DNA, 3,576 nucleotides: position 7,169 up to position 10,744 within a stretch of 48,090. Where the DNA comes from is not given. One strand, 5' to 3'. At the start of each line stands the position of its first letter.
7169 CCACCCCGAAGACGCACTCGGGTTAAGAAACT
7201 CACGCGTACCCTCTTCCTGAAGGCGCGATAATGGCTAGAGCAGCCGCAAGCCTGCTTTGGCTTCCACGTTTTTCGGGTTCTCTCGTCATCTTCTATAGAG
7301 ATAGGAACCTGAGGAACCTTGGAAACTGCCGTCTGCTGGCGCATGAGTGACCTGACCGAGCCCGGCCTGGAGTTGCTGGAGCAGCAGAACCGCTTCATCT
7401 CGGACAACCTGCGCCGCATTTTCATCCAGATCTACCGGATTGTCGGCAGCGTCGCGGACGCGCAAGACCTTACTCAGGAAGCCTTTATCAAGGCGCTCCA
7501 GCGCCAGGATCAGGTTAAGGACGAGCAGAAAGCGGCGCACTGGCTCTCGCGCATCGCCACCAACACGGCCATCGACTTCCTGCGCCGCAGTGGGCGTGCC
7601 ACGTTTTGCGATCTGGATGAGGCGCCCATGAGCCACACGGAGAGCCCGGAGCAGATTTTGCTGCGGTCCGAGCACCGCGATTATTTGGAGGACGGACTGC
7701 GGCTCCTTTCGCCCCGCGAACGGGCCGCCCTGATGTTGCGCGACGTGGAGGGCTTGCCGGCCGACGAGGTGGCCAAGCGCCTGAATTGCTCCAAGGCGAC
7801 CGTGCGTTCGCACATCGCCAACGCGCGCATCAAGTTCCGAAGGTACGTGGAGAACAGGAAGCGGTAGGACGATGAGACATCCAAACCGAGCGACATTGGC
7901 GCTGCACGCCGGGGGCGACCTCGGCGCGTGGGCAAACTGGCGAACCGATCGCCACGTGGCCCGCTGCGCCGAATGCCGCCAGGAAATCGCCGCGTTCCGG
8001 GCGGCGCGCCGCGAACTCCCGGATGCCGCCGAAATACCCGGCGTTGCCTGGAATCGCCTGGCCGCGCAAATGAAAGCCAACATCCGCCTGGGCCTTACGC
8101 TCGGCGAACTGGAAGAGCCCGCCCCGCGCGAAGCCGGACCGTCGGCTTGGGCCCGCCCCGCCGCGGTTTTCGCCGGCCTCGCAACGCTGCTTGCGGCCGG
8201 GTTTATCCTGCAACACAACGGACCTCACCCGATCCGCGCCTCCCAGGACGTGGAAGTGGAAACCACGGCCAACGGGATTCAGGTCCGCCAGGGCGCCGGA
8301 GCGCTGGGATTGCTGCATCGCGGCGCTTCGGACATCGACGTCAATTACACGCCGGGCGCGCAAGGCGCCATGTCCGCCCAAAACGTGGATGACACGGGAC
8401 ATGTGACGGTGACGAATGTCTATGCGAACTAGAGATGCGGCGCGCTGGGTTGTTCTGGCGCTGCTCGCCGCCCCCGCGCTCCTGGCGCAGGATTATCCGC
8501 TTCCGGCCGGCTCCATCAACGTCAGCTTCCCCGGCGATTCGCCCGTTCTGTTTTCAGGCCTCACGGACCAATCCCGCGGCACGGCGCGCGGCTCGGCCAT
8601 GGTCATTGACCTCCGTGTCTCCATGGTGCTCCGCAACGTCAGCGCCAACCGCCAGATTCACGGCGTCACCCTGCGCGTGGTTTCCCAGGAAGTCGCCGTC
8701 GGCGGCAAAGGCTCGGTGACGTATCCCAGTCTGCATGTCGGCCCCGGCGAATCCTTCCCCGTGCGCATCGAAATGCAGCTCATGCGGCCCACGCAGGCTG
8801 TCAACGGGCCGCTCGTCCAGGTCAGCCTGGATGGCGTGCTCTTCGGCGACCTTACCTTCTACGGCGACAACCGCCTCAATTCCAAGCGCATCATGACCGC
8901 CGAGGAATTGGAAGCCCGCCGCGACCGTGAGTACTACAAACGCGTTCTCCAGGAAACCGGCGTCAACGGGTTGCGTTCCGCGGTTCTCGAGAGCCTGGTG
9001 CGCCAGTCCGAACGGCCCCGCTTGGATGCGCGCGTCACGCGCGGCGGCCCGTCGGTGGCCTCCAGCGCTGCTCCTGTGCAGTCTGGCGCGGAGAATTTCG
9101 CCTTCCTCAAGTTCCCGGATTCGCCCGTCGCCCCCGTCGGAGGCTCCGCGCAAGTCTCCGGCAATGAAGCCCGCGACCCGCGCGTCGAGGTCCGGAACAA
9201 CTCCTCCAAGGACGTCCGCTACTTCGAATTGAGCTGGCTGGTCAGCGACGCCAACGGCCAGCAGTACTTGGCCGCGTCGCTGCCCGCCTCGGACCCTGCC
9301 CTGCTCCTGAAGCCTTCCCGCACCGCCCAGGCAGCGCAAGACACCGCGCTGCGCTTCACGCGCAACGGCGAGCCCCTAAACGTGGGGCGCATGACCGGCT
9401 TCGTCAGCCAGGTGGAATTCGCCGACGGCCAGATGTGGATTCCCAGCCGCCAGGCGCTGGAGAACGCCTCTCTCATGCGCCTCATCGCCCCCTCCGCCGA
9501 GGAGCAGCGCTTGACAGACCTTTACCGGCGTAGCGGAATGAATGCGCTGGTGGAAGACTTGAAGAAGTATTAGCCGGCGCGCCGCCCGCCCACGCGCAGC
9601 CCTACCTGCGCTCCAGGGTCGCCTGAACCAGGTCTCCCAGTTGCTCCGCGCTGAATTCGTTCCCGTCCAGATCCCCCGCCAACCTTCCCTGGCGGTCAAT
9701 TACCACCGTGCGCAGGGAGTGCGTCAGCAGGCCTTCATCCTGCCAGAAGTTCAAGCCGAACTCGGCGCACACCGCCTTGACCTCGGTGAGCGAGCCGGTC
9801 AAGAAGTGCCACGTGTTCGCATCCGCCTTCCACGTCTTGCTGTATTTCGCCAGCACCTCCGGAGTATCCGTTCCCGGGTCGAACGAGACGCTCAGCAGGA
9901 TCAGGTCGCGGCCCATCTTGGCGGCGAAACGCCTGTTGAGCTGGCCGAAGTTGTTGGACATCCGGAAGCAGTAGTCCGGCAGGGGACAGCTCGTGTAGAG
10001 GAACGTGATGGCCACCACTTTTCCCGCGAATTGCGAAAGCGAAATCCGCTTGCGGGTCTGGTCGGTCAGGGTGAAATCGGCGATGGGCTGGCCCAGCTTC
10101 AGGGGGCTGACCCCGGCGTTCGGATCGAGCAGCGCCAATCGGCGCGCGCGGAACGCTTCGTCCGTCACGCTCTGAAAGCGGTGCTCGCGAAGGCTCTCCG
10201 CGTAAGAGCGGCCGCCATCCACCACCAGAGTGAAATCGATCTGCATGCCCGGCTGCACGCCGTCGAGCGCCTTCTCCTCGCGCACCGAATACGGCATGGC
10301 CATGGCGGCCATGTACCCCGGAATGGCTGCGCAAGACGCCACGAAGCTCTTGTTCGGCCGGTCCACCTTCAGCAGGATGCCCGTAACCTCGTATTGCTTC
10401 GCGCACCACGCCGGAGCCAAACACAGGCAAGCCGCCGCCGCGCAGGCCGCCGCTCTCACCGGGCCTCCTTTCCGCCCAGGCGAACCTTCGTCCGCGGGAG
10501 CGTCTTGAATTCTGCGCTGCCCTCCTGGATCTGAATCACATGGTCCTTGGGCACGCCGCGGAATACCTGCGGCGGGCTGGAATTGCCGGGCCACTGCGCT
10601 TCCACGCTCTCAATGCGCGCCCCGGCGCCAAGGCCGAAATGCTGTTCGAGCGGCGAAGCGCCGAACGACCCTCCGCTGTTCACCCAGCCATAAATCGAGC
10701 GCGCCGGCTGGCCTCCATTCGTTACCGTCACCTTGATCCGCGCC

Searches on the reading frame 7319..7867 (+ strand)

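Call 40: search_protein_families(library=pfam, proteins=[window:7319-7867:+], max_evalue=0.0001)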
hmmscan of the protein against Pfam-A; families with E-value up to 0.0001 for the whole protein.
window:7319-7867:+ (182 aa): 7 families
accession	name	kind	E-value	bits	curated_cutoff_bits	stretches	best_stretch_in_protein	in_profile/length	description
PF08281.18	Sigma70_r4_2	-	1.7e-14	53.6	25.7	1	122-172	3-53/54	Sigma-70, region 4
PF04542.20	Sigma70_r2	-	2.4e-14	53.3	24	1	27-93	2-70/71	Sigma-70 region 2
PF04545.22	Sigma70_r4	-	4.8e-10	39.2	24.1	1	127-172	2-47/50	Sigma-70, region 4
PF07638.17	Sigma70_ECF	-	9.4e-08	32.6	21.1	1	50-176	51-182/185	ECF sigma factor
PF00196.25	GerE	-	1.4e-07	31.5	23.5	1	130-173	3-45/57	Bacterial regulatory proteins, luxR family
PF22233.2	PhyR_sigma-like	-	3e-05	24.2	27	1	127-169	1-43/50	Response regulator PhyR, sigma-like domain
PF13384.12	HTH_23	-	5.7e-05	23.2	24.6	0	133-165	5-37/50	Homeodomain-like domain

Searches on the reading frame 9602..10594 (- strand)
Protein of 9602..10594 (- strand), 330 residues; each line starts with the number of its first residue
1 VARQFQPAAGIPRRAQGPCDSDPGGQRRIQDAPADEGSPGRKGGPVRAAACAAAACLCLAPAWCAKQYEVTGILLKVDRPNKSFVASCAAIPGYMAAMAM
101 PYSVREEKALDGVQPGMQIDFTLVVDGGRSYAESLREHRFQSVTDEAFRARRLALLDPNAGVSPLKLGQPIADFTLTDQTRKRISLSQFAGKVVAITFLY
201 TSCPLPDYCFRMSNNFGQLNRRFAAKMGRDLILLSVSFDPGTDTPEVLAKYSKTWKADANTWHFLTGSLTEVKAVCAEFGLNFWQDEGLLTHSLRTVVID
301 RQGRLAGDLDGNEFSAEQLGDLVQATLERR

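Call 40: search_protein_families(library=pfam, proteins=[window:9602-10594:-], max_evalue=0.0001)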
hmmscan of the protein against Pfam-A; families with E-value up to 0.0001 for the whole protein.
window:9602-10594:- (330 aa): 4 families
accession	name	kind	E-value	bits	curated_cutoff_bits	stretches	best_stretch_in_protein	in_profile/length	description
PF02630.20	SCO1-SenC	-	4.6e-19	69.1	22.8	1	172-304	2-133/134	SCO1/SenC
PF08534.16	Redoxin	-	5e-12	46.3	26.6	1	167-305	2-128/148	Redoxin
PF11604.15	CusF_Ec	-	3.9e-06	27.1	27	1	68-129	2-64/72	Copper binding periplasmic protein CusF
PF00578.27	AhpC-TSA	-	4.4e-06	27.1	26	1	168-251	2-80/124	AhpC/TSA family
